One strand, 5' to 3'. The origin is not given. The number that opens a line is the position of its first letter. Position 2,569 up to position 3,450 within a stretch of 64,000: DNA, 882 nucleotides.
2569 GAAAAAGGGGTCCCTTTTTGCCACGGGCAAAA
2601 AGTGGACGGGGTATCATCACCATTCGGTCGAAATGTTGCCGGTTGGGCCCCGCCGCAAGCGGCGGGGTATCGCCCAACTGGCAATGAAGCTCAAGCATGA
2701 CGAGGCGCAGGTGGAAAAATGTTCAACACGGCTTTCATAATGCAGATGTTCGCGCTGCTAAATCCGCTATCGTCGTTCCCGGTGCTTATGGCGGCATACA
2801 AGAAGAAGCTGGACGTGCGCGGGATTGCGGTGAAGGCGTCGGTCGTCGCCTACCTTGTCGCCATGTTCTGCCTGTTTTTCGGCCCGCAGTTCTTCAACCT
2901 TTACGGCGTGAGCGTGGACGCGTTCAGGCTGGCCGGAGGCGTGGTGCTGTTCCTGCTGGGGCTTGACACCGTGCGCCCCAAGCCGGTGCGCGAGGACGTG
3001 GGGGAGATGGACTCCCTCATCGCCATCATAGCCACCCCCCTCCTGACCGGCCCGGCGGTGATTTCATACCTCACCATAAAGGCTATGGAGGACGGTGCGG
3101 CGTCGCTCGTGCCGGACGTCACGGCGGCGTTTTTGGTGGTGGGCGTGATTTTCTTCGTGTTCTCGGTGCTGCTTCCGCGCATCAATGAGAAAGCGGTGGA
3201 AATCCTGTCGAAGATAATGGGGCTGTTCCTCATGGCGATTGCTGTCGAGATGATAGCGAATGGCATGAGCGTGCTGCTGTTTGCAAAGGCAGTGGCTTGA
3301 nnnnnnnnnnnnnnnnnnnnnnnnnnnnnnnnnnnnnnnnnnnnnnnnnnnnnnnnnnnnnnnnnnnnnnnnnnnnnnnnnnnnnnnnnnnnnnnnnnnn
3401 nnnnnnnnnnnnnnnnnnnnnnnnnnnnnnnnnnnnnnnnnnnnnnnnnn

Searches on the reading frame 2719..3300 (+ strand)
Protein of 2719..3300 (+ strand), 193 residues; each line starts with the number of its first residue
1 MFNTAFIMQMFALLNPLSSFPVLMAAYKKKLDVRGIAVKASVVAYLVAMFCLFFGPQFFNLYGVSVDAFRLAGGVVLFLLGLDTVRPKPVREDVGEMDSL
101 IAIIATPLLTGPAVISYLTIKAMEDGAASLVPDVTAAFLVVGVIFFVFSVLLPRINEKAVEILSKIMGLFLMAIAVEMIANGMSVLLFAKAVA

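Call 76: find_encoding_contigs(protein=window:2719-3300:+, flank=10000, max_places=2)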
Protein window:2719-3300:+ (193 aa): 2 contigs read that carry it; 2 places shown.
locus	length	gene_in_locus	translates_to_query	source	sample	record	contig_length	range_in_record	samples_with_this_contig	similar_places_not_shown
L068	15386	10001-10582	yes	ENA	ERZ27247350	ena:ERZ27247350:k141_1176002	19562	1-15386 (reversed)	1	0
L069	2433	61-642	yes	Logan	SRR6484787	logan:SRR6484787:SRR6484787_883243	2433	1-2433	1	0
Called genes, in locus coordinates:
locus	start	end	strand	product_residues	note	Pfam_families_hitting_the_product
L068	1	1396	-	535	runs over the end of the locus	PF06418:CTP_synth_N, PF00117:GATase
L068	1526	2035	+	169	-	-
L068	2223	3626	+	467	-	PF00270:DEAD, PF04851:ResIII, PF00271:Helicase_C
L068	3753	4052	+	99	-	PF01741:MscL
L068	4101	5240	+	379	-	PF13620:CarboxypepD_reg (faint)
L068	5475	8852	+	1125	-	PF07705:CARDB (weak), PF00801:PKD (weak), PF18911:PKD_4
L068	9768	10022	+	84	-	-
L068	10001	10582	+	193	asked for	PF01914:MarC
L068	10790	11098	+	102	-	-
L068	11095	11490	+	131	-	PF01850:PIN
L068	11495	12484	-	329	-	PF00586:AIRS, PF02769:AIRS_C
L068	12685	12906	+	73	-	PF01938:TRAM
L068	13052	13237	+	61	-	-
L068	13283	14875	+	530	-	PF03483:B3_4, PF03484:B5, PF17759:tRNA_synthFbeta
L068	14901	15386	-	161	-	?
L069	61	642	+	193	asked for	PF01914:MarC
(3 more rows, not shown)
